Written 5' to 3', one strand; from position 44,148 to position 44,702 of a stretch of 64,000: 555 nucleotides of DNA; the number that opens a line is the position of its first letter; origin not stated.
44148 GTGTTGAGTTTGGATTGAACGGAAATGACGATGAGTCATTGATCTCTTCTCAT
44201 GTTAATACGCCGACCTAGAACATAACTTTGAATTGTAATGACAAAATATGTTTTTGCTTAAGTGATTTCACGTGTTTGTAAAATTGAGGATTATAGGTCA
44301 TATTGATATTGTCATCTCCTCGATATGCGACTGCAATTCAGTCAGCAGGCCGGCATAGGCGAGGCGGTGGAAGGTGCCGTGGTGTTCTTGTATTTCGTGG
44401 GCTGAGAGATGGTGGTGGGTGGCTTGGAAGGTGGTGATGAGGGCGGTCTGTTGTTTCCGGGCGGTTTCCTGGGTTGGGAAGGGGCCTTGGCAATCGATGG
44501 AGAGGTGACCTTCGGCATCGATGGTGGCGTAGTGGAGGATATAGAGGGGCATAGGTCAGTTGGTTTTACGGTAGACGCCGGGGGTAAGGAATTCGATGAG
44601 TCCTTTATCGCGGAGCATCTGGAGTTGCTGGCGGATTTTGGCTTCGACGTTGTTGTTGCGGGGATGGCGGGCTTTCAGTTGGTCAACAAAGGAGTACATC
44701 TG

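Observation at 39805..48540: Mosaic AT-rich defence island between groEL and a 3D-domain gene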

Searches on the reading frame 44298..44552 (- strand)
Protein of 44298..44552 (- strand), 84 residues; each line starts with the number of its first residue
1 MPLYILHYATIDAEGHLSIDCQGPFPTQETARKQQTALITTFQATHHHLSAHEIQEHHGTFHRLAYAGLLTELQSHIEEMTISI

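Call 3: search_protein_families(library=pfam, proteins=[window:44298-44552:-], max_evalue=0.01)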
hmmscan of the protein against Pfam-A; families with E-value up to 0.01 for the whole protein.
window:44298-44552:- (84 aa): 0 families

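Call 4: search_protein_families(library=padloc, proteins=[window:44298-44552:-], max_evalue=0.01)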
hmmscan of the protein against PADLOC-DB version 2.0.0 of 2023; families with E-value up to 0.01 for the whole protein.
window:44298-44552:- (84 aa): 0 families

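Call 6: search_protein_families(library=ncbifam, proteins=[window:44298-44552:-], max_evalue=0.01)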
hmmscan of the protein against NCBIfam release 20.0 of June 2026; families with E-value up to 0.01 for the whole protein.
window:44298-44552:- (84 aa): 0 families

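Call 9: find_homologous_proteins(query=window:44298-44552:-, max_evalue=0.001)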
Query window:44298-44552:- (84 aa): 18 proteins with E <= 0.001 among 18 candidates.
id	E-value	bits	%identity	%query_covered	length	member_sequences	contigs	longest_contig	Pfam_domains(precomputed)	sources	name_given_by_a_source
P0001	2.2e-48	179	100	100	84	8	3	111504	-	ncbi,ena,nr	ncbi:MAG: hypothetical protein J6J97_03270 [Akkermansia sp.]|nr:hypothetical protein [Akkermansia sp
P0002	2.0e-41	157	94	92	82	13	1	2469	-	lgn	-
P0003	9.5e-41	155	88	98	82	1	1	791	-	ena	-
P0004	1.3e-39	151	87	100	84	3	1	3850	-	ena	-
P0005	1.2e-38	148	84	98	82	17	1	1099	-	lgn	-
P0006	1.8e-37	145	83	98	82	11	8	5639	-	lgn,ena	-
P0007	2.2e-37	144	82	98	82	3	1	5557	-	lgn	-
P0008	5.6e-36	140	82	98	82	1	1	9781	-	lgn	-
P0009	1.2e-33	132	78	95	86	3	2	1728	-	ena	-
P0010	1.9e-32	129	74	100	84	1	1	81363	-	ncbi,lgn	-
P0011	6.8e-31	124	78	95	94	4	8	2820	-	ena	-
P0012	9.8e-30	120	71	95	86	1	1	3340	-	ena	-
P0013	2.3e-27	112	80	79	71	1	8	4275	-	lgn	-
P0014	9.9e-22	95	59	98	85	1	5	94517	-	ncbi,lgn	-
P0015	1.6e-20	91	55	98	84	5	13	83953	-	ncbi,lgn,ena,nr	ncbi:MAG: hypothetical protein IJO34_05870 [Akkermansia sp.]|nr:hypothetical protein [Akkermansia sp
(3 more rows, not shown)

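Call 13: find_encoding_contigs(protein=P0015, flank=10000, max_places=5)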
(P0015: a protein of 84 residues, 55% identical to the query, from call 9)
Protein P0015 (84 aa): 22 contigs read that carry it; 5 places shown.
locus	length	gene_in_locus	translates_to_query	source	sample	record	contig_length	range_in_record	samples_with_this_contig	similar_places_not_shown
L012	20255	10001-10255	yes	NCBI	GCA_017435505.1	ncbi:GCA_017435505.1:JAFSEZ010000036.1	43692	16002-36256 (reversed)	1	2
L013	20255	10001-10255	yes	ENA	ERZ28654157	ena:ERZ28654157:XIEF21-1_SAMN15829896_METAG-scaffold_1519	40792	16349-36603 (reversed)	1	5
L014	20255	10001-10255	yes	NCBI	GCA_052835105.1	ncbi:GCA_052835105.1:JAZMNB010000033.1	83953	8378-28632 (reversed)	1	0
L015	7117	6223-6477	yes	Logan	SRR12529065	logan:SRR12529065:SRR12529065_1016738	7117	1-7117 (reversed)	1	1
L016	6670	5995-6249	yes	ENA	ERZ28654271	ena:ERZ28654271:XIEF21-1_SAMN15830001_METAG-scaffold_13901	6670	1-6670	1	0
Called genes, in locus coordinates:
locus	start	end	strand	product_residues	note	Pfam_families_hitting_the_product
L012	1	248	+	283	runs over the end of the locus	-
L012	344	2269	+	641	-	PF07973:tRNA_SAD, PF00587:tRNA-synt_2b, PF03129:HGTP_anticodon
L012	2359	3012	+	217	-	PF05198:IF3_N, PF00707:IF3_C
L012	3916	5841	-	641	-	PF20154:LNT_N, PF00795:CN_hydrolase (weak)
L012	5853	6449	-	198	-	-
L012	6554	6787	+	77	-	PF13370:Fer4_13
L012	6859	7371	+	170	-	PF05258:DciA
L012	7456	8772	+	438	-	PF01966:HD, PF13286:HD_assoc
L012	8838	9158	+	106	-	PF00893:Multi_Drug_Res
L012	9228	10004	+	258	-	PF06044:DpnI, PF17726:DpnI_C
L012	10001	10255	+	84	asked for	-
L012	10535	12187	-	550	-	PF00118:Cpn60_TCP1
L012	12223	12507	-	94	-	PF00166:Cpn10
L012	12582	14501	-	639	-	PF00012:HSP70, PF06723:MreB_Mbl, PF02782:FGGY_C (weak)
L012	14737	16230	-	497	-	-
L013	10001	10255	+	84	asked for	-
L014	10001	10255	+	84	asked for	-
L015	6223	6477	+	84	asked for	-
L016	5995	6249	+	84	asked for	-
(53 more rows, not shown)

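Call 14: find_encoding_contigs(protein=P0014, flank=10000, max_places=4)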
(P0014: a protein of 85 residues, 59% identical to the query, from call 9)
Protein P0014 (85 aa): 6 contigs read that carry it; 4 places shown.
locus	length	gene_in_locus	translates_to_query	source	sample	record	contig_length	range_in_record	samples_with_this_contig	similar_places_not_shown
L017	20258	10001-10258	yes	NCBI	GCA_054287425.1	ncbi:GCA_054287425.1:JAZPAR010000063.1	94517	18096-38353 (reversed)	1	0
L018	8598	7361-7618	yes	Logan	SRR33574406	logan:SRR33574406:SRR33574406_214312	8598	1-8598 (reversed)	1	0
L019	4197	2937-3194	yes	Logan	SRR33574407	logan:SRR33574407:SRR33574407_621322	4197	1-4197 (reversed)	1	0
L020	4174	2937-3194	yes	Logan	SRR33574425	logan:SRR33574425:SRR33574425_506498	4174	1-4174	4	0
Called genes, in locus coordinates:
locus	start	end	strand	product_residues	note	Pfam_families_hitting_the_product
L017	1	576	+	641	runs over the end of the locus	PF07973:tRNA_SAD, PF00587:tRNA-synt_2b, PF03129:HGTP_anticodon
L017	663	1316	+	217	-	PF05198:IF3_N, PF00707:IF3_C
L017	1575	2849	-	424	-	PF00709:Adenylsucc_synt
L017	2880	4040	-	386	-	PF00988:CPSase_sm_chain, PF00117:GATase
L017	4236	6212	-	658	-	PF20154:LNT_N, PF00795:CN_hydrolase (weak)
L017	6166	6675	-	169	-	-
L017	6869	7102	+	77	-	PF13370:Fer4_13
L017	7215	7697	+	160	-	PF05258:DciA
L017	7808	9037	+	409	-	PF01966:HD, PF13286:HD_assoc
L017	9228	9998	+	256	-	PF06044:DpnI, PF17726:DpnI_C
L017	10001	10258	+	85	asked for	-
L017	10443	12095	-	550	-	PF00118:Cpn60_TCP1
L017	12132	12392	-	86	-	PF00166:Cpn10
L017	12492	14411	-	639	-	PF00012:HSP70, PF06723:MreB_Mbl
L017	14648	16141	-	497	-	-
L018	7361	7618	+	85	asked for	-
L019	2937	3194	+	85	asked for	-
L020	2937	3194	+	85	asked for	-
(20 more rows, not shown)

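Call 15: find_encoding_contigs(protein=P0010, flank=10000, max_places=4)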
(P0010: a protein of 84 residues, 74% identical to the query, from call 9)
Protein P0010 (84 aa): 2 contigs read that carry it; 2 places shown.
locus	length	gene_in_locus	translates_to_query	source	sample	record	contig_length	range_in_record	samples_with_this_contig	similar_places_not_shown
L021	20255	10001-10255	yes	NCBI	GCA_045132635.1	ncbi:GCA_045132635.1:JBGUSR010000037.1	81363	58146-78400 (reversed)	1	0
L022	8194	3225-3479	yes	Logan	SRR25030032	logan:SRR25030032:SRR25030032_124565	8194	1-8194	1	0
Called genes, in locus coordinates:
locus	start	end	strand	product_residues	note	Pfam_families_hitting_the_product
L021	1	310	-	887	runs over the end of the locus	PF04851:ResIII, PF18766:SWI2_SNF2 (weak)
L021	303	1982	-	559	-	PF01555:N6_N4_Mtase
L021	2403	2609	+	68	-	-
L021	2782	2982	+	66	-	-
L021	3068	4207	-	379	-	PF07510:GmrSD_C, PF14088:DUF4268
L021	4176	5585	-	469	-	PF03235:GmrSD_N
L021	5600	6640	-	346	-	PF02661:Fic, PF21247:Fic-like_C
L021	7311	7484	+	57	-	-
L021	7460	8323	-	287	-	PF13354:Beta-lactamase2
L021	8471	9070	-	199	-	-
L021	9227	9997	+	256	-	PF06044:DpnI, PF17726:DpnI_C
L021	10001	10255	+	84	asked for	-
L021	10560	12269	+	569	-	PF10592:AIPR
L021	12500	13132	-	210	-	PF19570:DUF6088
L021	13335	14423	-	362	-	PF07751:Abi_2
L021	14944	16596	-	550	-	PF00118:Cpn60_TCP1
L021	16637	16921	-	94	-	PF00166:Cpn10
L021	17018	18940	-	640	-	PF00012:HSP70, PF06723:MreB_Mbl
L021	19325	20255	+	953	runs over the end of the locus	PF07555:NAGidase, PF21809:Glyco_hydro_84_hel, PF00754:F5_F8_type_C, PF22633:F5_F8_type_C_2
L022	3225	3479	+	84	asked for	-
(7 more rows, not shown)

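Call 36: predict_structure(alignment_id=A2)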
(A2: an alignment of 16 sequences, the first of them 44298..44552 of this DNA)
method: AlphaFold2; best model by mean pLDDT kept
length: 84 residues; sequences in the alignment: 16
mean_pLDDT: 93.3   pTM: 0.82
mean pLDDT of the five models: 93.3, 92.5, 91.9, 90.2, 68.9
residues with pLDDT >= 90: 67; 70-90: 16; 50-70: 1; < 50: 0
segments of 3 or more residues with pLDDT < 50: none
pLDDT, mean of each block of 10 residues (from residue 1): 96 94 97 98 88 90 93 97 76
secondary structure, 60 per line:
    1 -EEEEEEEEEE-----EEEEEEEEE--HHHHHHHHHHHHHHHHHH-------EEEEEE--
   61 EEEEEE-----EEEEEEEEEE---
elements in order: E2-11 E17-25 H28-45 E53-58 E61-66 E72-81

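Call 37: search_protein_representatives(alignment_id=A2)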
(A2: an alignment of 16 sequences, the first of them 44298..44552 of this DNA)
Query: 16 sequences, 84 profile positions. Proteins with E-value up to 0.001 (for the whole library): 33; up to 1e-10: 21; up to 1e-30: 1. The best 33 are listed.
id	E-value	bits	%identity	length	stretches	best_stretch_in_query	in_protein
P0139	8.8e-32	125.2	-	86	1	1-81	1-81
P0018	9.1e-22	93.1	-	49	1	1-49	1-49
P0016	1.1e-21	92.9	-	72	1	1-47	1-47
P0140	2.8e-20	88.3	-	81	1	1-80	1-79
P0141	4.9e-20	87.5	-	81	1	1-82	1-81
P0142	4.4e-19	84.5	-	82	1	1-81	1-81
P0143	4.7e-18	81.2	-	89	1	1-79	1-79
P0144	1.5e-16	76.4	-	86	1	1-81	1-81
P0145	7.3e-16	74.2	-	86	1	2-80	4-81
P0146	7.5e-16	74.1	-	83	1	1-82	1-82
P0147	1.8e-15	72.9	-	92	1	1-82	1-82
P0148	3.7e-15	71.9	-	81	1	1-81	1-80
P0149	1.1e-14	70.4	-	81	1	1-82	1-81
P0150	3.8e-13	65.5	-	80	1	2-78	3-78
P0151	5.9e-13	64.8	-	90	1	1-82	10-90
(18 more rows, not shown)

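Call 40: fold_search(model_id=the predicted structure, library=pdb)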
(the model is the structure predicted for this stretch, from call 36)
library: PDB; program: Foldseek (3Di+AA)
matches with E <= 10: 816; with E <= 0.001: 0
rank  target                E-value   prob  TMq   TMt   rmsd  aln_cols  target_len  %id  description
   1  2ea9                  3.5e-02  0.69  0.32  0.28   9.6        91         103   11  Crystal structure of a hypothetical protein JW2626 from E.coli (released 2007-07-31)
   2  5yk5_A                4.9e-02  0.51  0.30  0.30  11.4        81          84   15  structure of the human Lamtor4-Lamtor5 complex (released 2018-12-12)
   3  5x6v_D                6.3e-02  0.35  0.26  0.26  11.6        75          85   15  Crystal structure of human heteroheptameric complex (released 2017-12-06)
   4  9r2r_B                7.6e-02  0.66  0.39  0.28   7.0        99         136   14  De novo designed M7 protein fold (released 2025-05-14)
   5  5vok_D                9.7e-02  0.41  0.30  0.30  11.0        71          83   15  Crystal structure of the C7orf59-HBXIP dimer (released 2018-05-23)
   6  5yk5_C                9.7e-02  0.30  0.29  0.29  11.1        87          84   13  structure of the human Lamtor4-Lamtor5 complex (released 2018-12-12)
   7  7jl6_B                1.0e-01  0.18  0.20  0.20  11.4        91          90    6  Heme binding to SrrB PAS domain plays a role in redox regulation of S. aureus SrrAB two-component system (released 2021-08-04)
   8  2h28_B                1.3e-01  0.23  0.25  0.22   9.8        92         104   11  Crystal structure of YeeU from E. coli. Northeast Structural Genomics target ER304 (released 2006-07-18)
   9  1fo0_B                1.3e-01  0.18  0.21  0.17  14.0        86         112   10  MURINE ALLOREACTIVE SCFV TCR-PEPTIDE-MHC CLASS I MOLECULE COMPLEX (released 2000-10-02)
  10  2h28_A                1.4e-01  0.23  0.25  0.22  10.2        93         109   11  Crystal structure of YeeU from E. coli. Northeast Structural Genomics target ER304 (released 2006-07-18)
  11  7ct3                  1.5e-01  0.35  0.28  0.23   9.0        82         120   10  Crystal Structure of MglC from Myxococcus xanthus (released 2021-01-27)
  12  9r2r_C                1.5e-01  0.28  0.32  0.23  10.3        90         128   16  De novo designed M7 protein fold (released 2025-05-14)
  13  5x6u_B                1.6e-01  0.33  0.28  0.23  11.0        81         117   14  Crystal structure of human heteropentameric complex (released 2017-12-06)
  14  1nam_B                1.6e-01  0.14  0.21  0.17  13.9        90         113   11  MURINE ALLOREACTIVE SCFV TCR-PEPTIDE-MHC CLASS I MOLECULE COMPLEX (released 2003-03-11)
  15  7b6d_E                1.7e-01  0.25  0.27  0.20  11.2        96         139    8  Drosophila melanogaster TRAPPCore (C1, C2, C2L, C3a/b, C4, C5, C6 subunits) (released 2021-06-09)
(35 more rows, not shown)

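Call 45: find_related_loci(query=A4, collection=genome_contigs, flank=6000)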
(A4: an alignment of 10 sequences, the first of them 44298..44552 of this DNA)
Query A4 (84 aa) in genome_contigs; peptide patterns used: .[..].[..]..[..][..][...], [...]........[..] (x = any residue, [..] = any of these).
55 stretches matched a pattern; 10 encode a relative of the query (tblastn E <= 1e-3); 10 distinct loci.
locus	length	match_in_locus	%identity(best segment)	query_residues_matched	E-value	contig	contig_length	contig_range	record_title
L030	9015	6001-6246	88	1-82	3e-47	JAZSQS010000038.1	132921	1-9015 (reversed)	MAG: Akkermansia sp. isolate T1900044541_TS20190007.MAGScoT_cleanbin_000020 SGB_71_k141_843977, whole genome shotgun seq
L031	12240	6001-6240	76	1-80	1e-38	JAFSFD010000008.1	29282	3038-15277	MAG: Akkermansia sp. isolate RGIG3086 Goat_Rectum-5__c112, whole genome shotgun sequence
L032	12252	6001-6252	74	1-84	8e-39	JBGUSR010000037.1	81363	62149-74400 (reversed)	MAG: Akkermansia sp. isolate fecal_MAG_89 fecal_MAG_89_contig_0037, whole genome shotgun sequence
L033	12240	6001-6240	76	1-80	5e-38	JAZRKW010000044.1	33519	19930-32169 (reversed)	MAG: Akkermansia sp. isolate T1900045445_YK20190136.MAGScoT_cleanbin_000012 SGB_7144_k141_554973, whole genome shotgun s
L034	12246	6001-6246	55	1-82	6e-28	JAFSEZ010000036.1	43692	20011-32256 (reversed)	MAG: Akkermansia sp. isolate RGIG3082 Goat_Rectum-5__c357908, whole genome shotgun sequence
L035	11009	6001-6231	42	1-78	1e-14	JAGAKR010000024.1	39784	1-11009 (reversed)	MAG: Bacteroidales bacterium isolate RGIG8530 Water_deer_Cecum-2__c412254, whole genome shotgun sequence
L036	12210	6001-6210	42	8-78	2e-12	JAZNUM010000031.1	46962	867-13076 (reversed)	MAG: Candidatus Egerieisoma sp. isolate T1900044797_TS20190263.MAGScoT_cleanbin_000021 SGB_2688_k141_1080467, whole geno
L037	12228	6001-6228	38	2-78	7e-12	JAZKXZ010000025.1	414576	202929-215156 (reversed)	MAG: Candidatus Enterocola sp. isolate T1900045110_TC20190104.MAGScoT_cleanbin_000001 SGB_4791_k141_1784509, whole genom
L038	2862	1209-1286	62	1-26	5e-6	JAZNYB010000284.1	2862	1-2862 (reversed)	MAG: Faecousia sp. isolate T1900044777_TS20190243.MAGScoT_cleanbin_000067 SGB_2501_k141_2306455, whole genome shotgun se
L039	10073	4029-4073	93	1-15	2e-5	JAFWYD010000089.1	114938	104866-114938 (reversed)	MAG: Akkermansia sp. isolate RGIG6177 Sheep_Rectum-1__c1078094, whole genome shotgun sequence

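Call 46: fold_search(model_id=the predicted structure, library=viral)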
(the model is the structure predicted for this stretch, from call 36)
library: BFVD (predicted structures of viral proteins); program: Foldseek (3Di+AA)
matches with E <= 10: 1120; with E <= 0.001: 0
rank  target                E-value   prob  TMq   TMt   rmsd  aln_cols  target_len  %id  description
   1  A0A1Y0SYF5            2.8e-03  1.00  0.57  0.58   4.2        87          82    8  Uncharacterized protein [Pseudomonas phage Phabio]
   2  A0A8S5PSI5            3.9e-03  1.00  0.78  0.47   2.6        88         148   10  Uncharacterized protein [Siphoviridae sp. ct96x5]
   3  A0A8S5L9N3            3.9e-03  1.00  0.63  0.57   3.7        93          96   17  Uncharacterized protein [Myoviridae sp. ctPuP5]
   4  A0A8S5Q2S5            3.9e-03  0.98  0.41  0.40   6.0        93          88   13  Uncharacterized protein [Siphoviridae sp. ctKHH22]
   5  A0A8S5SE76            4.7e-03  1.00  0.75  0.44   2.5        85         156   15  Uncharacterized protein [Siphoviridae sp. ctnpt50]
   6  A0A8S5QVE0            6.0e-03  1.00  0.55  0.67   3.4        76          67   13  Uncharacterized protein [Siphoviridae sp. ctzSN25]
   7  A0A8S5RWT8            6.8e-03  1.00  0.52  0.24   6.7        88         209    7  Uncharacterized protein [Siphoviridae sp. ctHip2]
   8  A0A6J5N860            9.4e-03  0.99  0.46  0.40   5.2        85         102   16  Uncharacterized protein [uncultured Caudovirales phage]
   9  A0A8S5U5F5            1.1e-02  1.00  0.51  0.57   4.2        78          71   12  Uncharacterized protein [Siphoviridae sp. ctCS019]
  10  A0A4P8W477            1.2e-02  1.00  0.66  0.72   3.2        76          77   14  (no name in the UniProt tables at hand)
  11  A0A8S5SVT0            1.3e-02  1.00  0.55  0.50   4.8       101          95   14  Uncharacterized protein [Siphoviridae sp. ctZHD14]
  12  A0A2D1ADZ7            1.5e-02  1.00  0.68  0.74   3.5        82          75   10  Uncharacterized protein [Rhodococcus phage Trina]
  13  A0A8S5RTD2            1.5e-02  1.00  0.61  0.67   3.7        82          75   21  Uncharacterized protein [Siphoviridae sp. gcode 4]
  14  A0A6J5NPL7            1.5e-02  0.99  0.49  0.41   5.6        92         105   12  Uncharacterized protein [uncultured Caudovirales phage]
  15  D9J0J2                1.5e-02  0.97  0.40  0.37   4.9        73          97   14  Gp45 [Brochothrix phage A9]
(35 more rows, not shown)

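Call 51: search_protein_families(library=pfam, proteins=[L035:4104-5390:+, L035:5402-5995:+, L035:6634-9696:-, L037:5264-5983:+, L037:6256-7767:+, L037:7780-9087:+, L037:1623-4574:-], max_evalue=0.01)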
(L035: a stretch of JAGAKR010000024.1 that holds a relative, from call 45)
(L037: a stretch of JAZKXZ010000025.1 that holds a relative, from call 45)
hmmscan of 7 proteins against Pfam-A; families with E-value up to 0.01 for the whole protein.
L035:4104-5390:+ (428 aa): 4 families
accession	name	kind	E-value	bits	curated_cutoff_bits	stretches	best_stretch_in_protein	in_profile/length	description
PF13304.12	AAA_21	-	1.6e-31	111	27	1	44-367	1-299/304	AAA domain, putative AbiEii toxin, Type IV TA system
PF13175.12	AAA_15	-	1.3e-13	51.8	32.1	1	1-366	1-369/374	AAA ATPase domain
PF02463.25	SMC_N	-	9.6e-08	32.2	40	2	43-65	25-47/220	RecF/RecN/SMC N terminal domain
PF13476.12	AAA_23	-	7.8e-05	23.8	27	1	5-248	2-176/201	AAA domain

L035:5402-5995:+ (197 aa): 1 family
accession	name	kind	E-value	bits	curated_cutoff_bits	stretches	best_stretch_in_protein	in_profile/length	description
PF13707.11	RloB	-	1.8e-19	71.1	31.5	1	16-177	2-175/195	RloB-like protein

L035:6634-9696:- (1020 aa): 7 families
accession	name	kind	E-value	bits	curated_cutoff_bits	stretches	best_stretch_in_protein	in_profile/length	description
PF11867.13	T1RH-like_C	-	7.3e-90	302.1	26.8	1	697-1010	11-327/329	Type I restriction enzyme HindI endonuclease subunit-like, C-terminal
PF18766.7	SWI2_SNF2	-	3.6e-76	256.1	26.7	1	266-498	1-213/221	SWI2/SNF2 ATPase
PF04313.20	HSDR_N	-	6.4e-40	137.6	25.1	1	11-204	2-193/198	Type I restriction enzyme R protein N terminus (HSDR_N)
PF22679.2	T1R_D3-like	-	8.9e-23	81.9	27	1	576-669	61-156/158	Type I restriction enzyme subunit R domain 3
PF04851.21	ResIII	-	1.9e-21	77.1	22.5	1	272-438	9-163/164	Type III restriction enzyme, res subunit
PF00270.35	DEAD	-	1.6e-06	28.4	26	1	295-438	23-161/167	DEAD/DEAH box helicase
PF13588.12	HSDR_N_2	-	3.2e-05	24.4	25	1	111-181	11-79/110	Type I restriction enzyme R protein N terminus (HSDR_N)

L037:5264-5983:+ (239 aa): 1 family
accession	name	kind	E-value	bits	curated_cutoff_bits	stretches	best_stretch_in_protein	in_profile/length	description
PF12167.14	Arm-DNA-bind_2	-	0.0089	16.5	22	0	101-139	20-58/65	Arm DNA-binding domain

L037:6256-7767:+ (503 aa): 4 families
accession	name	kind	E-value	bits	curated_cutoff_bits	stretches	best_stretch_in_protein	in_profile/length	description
PF04326.19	SLFN_AlbA_2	-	3.9e-12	47.2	25.3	1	15-144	1-117/118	Schlafen, AlbA_2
PF13749.12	HATPase_c_4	-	7.7e-12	45.5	26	1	329-403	5-82/89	Putative ATP-dependent DNA helicase recG C-terminal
PF08220.18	HTH_DeoR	-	4.8e-06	26.7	21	1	441-493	1-49/57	DeoR-like helix-turn-helix domain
PF08279.18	HTH_11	-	9.3e-05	22.7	25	1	461-498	18-54/55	HTH domain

L037:7780-9087:+ (435 aa): 1 family
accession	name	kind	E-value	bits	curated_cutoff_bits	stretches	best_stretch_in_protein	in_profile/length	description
PF02646.22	RmuC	-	5.7e-76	255.8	26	1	102-409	1-290/291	RmuC family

L037:1623-4574:- (983 aa): 5 families
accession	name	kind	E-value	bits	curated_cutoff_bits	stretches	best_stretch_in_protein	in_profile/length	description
PF00580.27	UvrD-helicase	-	1.8e-36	126.7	23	1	6-416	18-268/271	UvrD/REP helicase N-terminal domain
PF13361.12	UvrD_C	-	7.3e-22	78.7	25.6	2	428-590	3-144/350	UvrD-like helicase C-terminal domain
PF13245.12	AAA_19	-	3e-10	40.8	25.1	1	4-84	14-65/134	AAA domain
PF13538.12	UvrD_C_2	-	6.8e-07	29.5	27.4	0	744-762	33-51/52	UvrD-like helicase C-terminal domain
PF12705.13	PDDEXK_1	-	0.002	18.5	22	0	923-975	127-188/247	PD-(D/E)XK nuclease superfamily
